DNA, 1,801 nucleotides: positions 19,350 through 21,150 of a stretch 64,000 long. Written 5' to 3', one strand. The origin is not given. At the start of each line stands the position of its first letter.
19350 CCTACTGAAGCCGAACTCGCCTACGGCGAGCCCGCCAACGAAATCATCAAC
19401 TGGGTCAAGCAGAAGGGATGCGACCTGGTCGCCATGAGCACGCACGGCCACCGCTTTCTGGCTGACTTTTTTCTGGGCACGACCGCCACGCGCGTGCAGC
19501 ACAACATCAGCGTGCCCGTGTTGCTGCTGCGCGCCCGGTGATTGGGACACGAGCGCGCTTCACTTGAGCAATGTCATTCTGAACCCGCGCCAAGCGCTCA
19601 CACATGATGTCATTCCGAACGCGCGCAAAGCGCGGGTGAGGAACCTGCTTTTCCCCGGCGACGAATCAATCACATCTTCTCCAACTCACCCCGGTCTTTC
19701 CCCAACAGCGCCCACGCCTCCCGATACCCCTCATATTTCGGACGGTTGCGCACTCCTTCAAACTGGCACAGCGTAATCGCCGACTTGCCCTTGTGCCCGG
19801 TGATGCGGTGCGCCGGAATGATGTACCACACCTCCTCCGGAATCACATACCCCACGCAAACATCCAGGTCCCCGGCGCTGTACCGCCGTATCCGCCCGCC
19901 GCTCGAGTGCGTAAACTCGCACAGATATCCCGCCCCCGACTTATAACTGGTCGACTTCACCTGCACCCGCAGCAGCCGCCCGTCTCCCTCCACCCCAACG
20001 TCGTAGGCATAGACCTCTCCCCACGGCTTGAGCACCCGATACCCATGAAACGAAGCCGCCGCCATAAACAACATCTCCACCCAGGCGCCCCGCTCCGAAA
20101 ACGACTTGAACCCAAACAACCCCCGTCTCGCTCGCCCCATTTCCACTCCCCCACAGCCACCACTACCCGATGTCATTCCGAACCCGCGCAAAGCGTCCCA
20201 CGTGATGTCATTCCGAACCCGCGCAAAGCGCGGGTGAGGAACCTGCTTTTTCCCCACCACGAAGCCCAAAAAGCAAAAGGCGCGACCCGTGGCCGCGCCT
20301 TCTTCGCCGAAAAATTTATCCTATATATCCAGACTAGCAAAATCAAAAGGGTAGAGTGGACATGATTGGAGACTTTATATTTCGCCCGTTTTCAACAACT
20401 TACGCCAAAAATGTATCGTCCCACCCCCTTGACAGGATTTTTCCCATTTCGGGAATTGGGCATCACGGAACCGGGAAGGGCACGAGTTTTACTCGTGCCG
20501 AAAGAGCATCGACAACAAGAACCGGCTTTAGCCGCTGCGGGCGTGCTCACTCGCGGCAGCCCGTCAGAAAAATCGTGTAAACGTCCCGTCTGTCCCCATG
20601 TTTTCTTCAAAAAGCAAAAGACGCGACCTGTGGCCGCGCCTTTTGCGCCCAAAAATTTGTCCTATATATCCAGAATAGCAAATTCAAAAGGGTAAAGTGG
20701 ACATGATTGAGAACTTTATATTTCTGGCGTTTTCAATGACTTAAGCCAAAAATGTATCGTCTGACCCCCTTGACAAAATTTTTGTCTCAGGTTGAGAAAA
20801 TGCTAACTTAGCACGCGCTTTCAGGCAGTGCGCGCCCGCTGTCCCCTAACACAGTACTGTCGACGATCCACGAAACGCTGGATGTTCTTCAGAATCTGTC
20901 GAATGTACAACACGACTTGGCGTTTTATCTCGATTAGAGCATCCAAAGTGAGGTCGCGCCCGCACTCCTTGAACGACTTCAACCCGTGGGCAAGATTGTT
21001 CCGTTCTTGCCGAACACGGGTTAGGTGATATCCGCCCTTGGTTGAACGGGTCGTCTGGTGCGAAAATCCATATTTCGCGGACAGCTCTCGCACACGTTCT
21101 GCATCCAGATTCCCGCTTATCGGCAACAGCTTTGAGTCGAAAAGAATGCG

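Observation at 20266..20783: Two diverged 175-bp direct repeats, each ending in a minus-strand-specific terminator, immediately downstream of the HEPN gene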

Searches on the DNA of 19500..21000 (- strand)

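Call 5: search_rna_families(source=window, start=19500, end=21000, threshold=evalue, max_evalue=10, show_alignments=3)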
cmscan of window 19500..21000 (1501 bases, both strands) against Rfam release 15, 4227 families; matches with E-value up to 10: 2.
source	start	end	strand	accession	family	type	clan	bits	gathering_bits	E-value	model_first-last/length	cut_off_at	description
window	20638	20792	-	RF01264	snR83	Gene; snRNA; snoRNA; HACA-box;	CL00023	14.1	75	2.3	1-308/308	no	Small nucleolar RNA snR83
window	20271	20301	+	RF02601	BASRCI337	Gene; sRNA;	-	13.2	229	2.5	159-189/191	no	Brucella sRNA CI337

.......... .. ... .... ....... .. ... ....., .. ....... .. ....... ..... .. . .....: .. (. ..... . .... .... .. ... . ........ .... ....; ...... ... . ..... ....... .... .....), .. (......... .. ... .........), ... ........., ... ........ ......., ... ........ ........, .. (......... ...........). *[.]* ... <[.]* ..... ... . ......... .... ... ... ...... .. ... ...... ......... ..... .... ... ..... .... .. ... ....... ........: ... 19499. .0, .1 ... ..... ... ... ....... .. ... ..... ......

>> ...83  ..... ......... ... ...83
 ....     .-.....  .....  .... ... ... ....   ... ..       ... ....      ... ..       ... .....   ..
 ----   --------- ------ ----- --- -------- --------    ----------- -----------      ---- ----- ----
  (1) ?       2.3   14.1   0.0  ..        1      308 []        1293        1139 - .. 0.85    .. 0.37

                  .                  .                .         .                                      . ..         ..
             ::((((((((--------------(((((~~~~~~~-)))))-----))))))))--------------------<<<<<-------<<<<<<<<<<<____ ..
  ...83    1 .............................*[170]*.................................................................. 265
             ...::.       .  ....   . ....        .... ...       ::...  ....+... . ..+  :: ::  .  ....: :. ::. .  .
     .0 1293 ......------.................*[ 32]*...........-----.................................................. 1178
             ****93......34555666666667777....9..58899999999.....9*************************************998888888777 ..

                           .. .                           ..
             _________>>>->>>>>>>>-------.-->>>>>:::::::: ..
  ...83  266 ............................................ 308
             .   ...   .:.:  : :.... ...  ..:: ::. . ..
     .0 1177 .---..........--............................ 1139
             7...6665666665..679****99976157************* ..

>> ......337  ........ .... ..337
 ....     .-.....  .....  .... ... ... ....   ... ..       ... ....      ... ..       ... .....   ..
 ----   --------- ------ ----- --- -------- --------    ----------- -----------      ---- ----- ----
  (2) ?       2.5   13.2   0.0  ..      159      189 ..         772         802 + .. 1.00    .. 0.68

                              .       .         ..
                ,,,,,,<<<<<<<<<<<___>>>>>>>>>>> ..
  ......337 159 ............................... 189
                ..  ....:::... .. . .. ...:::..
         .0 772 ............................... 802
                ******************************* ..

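Call 53: search_rna_families(sources=[L155, L183, L139, L147, L163, L216], threshold=evalue, max_evalue=1)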
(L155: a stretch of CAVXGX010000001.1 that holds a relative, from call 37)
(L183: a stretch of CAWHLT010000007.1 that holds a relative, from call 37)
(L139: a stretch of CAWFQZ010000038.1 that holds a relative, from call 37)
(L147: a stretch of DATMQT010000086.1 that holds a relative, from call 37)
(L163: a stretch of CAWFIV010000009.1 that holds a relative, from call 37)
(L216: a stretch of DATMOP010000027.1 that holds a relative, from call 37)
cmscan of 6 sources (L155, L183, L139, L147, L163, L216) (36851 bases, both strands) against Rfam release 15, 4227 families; matches with E-value up to 1: 3.
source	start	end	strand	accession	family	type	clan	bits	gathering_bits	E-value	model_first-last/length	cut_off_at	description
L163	3593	3638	-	RF01687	Acido-Lenti-1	Gene; sRNA;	-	57.9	37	1.1e-10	1-46/46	no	Acido-Lenti-1 RNA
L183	2895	2961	+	RF03588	mir-2319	Gene; miRNA;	-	24.6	89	0.79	1-71/71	no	mir-2319 microRNA precursor family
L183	2895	2961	-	RF03588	mir-2319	Gene; miRNA;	-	24.3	89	0.96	1-71/71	no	mir-2319 microRNA precursor family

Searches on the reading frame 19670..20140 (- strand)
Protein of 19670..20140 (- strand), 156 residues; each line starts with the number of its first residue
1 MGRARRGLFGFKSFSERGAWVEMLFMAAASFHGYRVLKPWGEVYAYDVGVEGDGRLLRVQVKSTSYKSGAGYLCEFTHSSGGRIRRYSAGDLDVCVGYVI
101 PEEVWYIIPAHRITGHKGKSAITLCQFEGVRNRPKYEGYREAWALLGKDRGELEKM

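Call 29: find_homologous_proteins(query=window:19670-20140:-, max_evalue=0.00001)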
Query window:19670-20140:- (156 aa): 190 proteins with E <= 0.00001 among 207 candidates; the best 120 are listed.
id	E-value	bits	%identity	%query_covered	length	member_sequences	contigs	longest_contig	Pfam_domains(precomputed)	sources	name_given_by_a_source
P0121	7.0e-102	356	100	100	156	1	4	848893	PF11645.15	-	-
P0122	3.3e-84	299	81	99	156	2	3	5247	PF11645.15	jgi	jgi:PD-(D/E)XK endonuclease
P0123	5.6e-83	295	83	100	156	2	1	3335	PF11645.15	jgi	jgi:hypothetical protein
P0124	1.9e-81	290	81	98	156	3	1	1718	PF11645.15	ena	-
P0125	2.5e-81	289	81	99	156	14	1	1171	PF11645.15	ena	-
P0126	3.7e-81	289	81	100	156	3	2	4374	PF11645.15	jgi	jgi:hypothetical protein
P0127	1.5e-79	284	80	95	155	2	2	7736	PF11645.15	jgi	jgi:hypothetical protein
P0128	1.6e-79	284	79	100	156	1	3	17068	PF11645.15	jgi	jgi:hypothetical protein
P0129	3.4e-79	283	79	100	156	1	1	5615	PF11645.15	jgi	jgi:hypothetical protein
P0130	1.5e-78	280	78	98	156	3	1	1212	PF11645.15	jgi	jgi:hypothetical protein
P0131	3.5e-78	279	80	97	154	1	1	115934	PF11645.15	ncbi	-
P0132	4.6e-78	279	79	100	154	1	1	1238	PF11645.15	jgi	jgi:hypothetical protein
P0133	7.9e-78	278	79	100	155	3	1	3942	PF11645.15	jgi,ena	-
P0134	4.2e-77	276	76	100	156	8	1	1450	PF11645.15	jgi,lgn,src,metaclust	metaclust:\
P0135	5.7e-77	275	75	100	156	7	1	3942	PF11645.15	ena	-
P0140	1.1e-74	268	74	99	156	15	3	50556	PF11645.15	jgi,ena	-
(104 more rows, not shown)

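Call 30: find_encoding_contigs(protein=P0131, flank=8000, max_places=3)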
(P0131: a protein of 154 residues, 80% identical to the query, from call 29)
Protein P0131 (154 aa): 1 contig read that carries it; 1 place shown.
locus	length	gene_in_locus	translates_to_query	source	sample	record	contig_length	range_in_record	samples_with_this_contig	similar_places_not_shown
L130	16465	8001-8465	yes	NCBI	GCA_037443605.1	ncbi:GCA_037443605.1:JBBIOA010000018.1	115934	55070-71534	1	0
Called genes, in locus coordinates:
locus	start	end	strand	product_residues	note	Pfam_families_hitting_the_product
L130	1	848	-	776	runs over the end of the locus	PF12891:Glyco_hydro_44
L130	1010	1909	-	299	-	PF02749:QRPTase_N, PF01729:QRPTase_C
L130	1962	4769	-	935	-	PF00133:tRNA-synt_1, PF09334:tRNA-synt_1g, PF13603:tRNA-synt_1_2 (weak), PF09334:tRNA-synt_1g (weak), PF08264:Anticodon_1, PF10458:Val_tRNA-synt_C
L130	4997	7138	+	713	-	PF18911:PKD_4, PF08291:Peptidase_M15_3, PF02985:HEAT (faint), PF13646:HEAT_2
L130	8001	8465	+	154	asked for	PF11645:PDDEXK_5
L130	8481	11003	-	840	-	PF00072:Response_reg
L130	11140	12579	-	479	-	PF13174:TPR_6 (faint), PF13525:YfiO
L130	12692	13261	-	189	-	PF00834:Ribul_P_3_epim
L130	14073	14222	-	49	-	-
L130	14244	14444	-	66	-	-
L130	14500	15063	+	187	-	-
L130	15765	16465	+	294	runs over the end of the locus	PF00005:ABC_tran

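Call 31: find_encoding_contigs(protein=P0128, flank=8000, max_places=3)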
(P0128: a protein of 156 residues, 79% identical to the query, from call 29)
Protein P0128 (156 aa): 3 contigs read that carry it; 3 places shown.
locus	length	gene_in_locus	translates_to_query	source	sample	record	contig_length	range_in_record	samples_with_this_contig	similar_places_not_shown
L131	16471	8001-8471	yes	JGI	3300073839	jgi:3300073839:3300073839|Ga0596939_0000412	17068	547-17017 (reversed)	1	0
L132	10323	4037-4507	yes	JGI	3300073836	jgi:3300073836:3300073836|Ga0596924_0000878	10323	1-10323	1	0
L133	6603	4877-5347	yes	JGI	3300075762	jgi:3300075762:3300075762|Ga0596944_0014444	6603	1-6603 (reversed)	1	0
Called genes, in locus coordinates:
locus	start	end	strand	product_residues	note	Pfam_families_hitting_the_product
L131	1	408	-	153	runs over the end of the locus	?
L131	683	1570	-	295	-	PF02749:QRPTase_N, PF01729:QRPTase_C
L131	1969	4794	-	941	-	PF00133:tRNA-synt_1, PF09334:tRNA-synt_1g, PF13603:tRNA-synt_1_2 (weak), PF09334:tRNA-synt_1g (weak), PF08264:Anticodon_1, PF10458:Val_tRNA-synt_C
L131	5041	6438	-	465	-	PF13620:CarboxypepD_reg (weak)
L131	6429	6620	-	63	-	-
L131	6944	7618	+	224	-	-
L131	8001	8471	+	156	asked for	PF11645:PDDEXK_5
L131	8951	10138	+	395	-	-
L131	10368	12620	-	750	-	PF01564:Spermine_synth (weak)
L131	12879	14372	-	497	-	PF16640:Big_3_5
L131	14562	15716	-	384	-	PF08238:Sel1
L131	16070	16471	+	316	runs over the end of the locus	?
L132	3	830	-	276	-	?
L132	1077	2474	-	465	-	PF13620:CarboxypepD_reg (weak)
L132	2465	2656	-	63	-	-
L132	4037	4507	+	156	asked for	PF11645:PDDEXK_5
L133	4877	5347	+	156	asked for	PF11645:PDDEXK_5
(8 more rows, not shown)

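Call 32: find_encoding_contigs(protein=P0140, flank=8000, max_places=3)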
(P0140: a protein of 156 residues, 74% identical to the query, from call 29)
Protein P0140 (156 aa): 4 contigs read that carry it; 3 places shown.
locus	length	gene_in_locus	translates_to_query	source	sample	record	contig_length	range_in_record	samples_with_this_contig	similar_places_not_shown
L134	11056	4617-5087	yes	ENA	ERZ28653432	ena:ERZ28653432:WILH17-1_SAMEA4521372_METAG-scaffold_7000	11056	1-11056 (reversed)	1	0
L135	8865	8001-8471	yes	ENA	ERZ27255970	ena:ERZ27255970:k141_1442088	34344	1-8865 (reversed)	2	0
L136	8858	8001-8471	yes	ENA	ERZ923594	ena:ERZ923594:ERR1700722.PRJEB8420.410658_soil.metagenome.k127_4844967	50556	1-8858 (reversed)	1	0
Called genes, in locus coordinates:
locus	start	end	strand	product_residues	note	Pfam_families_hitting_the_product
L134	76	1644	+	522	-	PF12223:DUF3602, PF23914:TPR_CcmH_CycH (weak), PF13414:TPR_11, PF13424:TPR_12, PF13432:TPR_16 (weak), PF14559:TPR_19, PF00515:TPR_1 (weak), PF23914:TPR_CcmH_CycH (weak), +14 more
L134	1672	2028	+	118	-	-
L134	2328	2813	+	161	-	PF13274:SocA_Panacea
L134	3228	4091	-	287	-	-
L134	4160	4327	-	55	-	-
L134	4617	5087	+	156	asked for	PF11645:PDDEXK_5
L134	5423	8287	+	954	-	PF00133:tRNA-synt_1, PF09334:tRNA-synt_1g, PF13603:tRNA-synt_1_2 (weak), PF09334:tRNA-synt_1g (weak), PF08264:Anticodon_1, PF10458:Val_tRNA-synt_C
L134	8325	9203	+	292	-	PF02749:QRPTase_N, PF01729:QRPTase_C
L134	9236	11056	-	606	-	?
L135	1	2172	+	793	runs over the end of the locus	PF00072:Response_reg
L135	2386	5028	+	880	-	PF00069:Pkinase, PF07714:PK_Tyr_Ser-Thr, PF13424:TPR_12, PF13414:TPR_11 (weak), PF13432:TPR_16 (weak), PF14559:TPR_19, PF00515:TPR_1 (weak), PF13424:TPR_12 (weak), +14 more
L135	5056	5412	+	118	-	-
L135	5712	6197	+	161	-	PF13274:SocA_Panacea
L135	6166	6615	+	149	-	-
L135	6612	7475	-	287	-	-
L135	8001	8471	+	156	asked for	PF11645:PDDEXK_5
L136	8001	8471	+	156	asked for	PF11645:PDDEXK_5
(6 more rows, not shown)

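Call 37: find_related_loci(query=A6, collection=genome_contigs, flank=3000)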
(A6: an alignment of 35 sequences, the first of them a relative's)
Query A6 (156 aa) in genome_contigs; peptide patterns used: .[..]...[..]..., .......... (x = any residue, [..] = any of these).
596 stretches matched a pattern (row limit reached: there are more); 563 encode a relative of the query (tblastn E <= 1e-3); the best 80 are kept; 80 distinct loci.
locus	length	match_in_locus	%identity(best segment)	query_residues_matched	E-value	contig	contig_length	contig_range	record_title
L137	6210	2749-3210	75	1-156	6e-74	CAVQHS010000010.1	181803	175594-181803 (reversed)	MAG: uncultured Acidobacteriaceae bacterium isolate MFD09567.bin.1.71 genome assembly, contig: contig_38796, whole genom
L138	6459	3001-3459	72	1-153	1e-73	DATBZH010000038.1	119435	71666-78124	MAG TPA_asm: Candidatus Sulfotelmatobacter sp. isolate SMAG_U7614 k141_316029, whole genome shotgun sequence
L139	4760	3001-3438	56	11-156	3e-49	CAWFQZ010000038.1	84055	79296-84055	MAG: uncultured Acidobacteriota bacterium isolate MFD00964.bin.1.254 genome assembly, contig: contig_86829, whole genome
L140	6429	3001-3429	56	11-153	3e-46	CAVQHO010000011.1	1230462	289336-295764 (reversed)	MAG: uncultured Acidobacteriota bacterium isolate MFD01213.bin.2.168 genome assembly, contig: contig_4038, whole genome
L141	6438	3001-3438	52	11-156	9e-45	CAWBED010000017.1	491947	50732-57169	MAG: uncultured Acidobacteriota bacterium isolate MFD00731.bin.1.223 genome assembly, contig: contig_65912, whole genome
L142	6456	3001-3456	51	5-153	2e-44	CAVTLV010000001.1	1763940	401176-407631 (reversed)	MAG: uncultured Acidobacteriota bacterium isolate MFD05705.bin.1.239 genome assembly, contig: contig_11104, whole genome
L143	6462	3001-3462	49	2-155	1e-44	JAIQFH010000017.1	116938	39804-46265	MAG: Terriglobia bacterium isolate SRVP_4 SR-VP_26_10_2019_C_20cm_scaffold_315, whole genome shotgun sequence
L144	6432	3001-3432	51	11-153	9e-43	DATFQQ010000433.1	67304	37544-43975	MAG TPA_asm: Candidatus Sulfotelmatobacter sp. isolate SMAG_U9334 k141_3481690, whole genome shotgun sequence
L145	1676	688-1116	51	11-153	7e-43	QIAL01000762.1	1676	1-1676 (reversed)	MAG: Acidobacteria bacterium isolate gp1 AA130 14_0903_12_30cm_scaffold_61336_curated, whole genome shotgun sequence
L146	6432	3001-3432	52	11-153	2e-42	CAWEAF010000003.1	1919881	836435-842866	MAG: uncultured Acidobacteriota bacterium isolate MFD05705.bin.1.153 genome assembly, contig: contig_22516, whole genome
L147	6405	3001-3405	55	10-146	5e-42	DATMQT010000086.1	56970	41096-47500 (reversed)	MAG TPA_asm: Candidatus Dormiibacterota bacterium isolate SMAG_U12936 k141_5211289, whole genome shotgun sequence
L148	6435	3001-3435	49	11-155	4e-42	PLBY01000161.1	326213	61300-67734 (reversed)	MAG: Acidobacteriaceae bacterium isolate palsa_252 73.20111000_P3M.31_contig_728, whole genome shotgun sequence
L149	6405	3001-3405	54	10-146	2e-41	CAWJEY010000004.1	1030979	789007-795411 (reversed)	MAG: uncultured Acidobacteriaceae bacterium isolate MFD09222.bin.1.241 genome assembly, contig: contig_39871, whole geno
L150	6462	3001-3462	46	2-155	9e-42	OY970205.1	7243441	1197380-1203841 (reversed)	MAG: uncultured Acidobacteriaceae bacterium isolate MFD02248.bin.1.24 genome assembly, chromosome: 1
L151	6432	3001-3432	52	11-153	2e-41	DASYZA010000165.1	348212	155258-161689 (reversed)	MAG TPA_asm: Candidatus Sulfotelmatobacter sp. isolate SMAG_U6350 k141_76525, whole genome shotgun sequence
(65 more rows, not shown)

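Call 44: search_protein_families(library=ncbifam, proteins=[window:19670-20140:-], max_evalue=0.01)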
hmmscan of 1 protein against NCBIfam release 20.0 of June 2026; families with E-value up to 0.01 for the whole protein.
window:19670-20140:- (156 aa): 0 families

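Call 45: search_protein_families(library=padloc, proteins=[window:19670-20140:-], max_evalue=0.01)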
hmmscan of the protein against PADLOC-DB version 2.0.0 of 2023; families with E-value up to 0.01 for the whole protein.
window:19670-20140:- (156 aa): 1 family
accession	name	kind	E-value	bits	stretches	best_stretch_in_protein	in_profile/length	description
PDLC03700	HEase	-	9.9e-14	49.7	1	28-147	17-139/150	homing endonuclease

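Call 46: search_solved_structures(query=A6, max_evalue=0.1)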
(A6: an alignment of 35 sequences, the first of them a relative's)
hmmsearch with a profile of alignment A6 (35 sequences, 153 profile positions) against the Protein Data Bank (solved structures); distinct sequences matched with E-value up to 0.1: 1.
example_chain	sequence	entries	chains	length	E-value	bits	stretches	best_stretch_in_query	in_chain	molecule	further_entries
2ost_A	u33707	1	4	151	2.1e-19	72.9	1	21-147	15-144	Putative endonuclease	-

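Call 62: search_solved_structures(query=window:19670-20140:-, max_evalue=1, show_alignments=1)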
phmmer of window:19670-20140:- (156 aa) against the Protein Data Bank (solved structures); distinct sequences matched with E-value up to 1: 1.
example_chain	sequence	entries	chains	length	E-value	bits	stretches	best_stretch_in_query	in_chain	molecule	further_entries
2ost_A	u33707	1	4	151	2.5e-12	50.3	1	28-147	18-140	Putative endonuclease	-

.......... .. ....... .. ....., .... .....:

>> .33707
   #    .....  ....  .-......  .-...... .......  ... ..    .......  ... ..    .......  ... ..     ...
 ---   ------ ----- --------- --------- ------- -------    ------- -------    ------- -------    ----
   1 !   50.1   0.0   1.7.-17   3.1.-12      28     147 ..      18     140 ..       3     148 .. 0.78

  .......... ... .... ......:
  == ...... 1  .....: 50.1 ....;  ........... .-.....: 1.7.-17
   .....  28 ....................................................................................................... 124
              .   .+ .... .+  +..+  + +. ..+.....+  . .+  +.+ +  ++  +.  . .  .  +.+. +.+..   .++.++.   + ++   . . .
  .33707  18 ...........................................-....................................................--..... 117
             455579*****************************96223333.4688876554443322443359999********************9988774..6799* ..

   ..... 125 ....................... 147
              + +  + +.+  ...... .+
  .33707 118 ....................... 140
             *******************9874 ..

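Call 69: find_related_loci(query=A6, collection=viral_contigs, flank=2000)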
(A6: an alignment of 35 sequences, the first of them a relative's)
Query A6 (156 aa) in viral_contigs; peptide patterns used: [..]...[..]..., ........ (x = any residue, [..] = any of these).
15 stretches matched a pattern; 2 encode a relative of the query (tblastn E <= 1e-3); 2 distinct loci.
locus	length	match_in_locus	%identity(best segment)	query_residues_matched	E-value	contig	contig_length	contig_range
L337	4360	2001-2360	45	17-146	3e-27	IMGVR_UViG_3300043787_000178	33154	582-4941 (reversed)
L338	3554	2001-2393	32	16-147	2e-16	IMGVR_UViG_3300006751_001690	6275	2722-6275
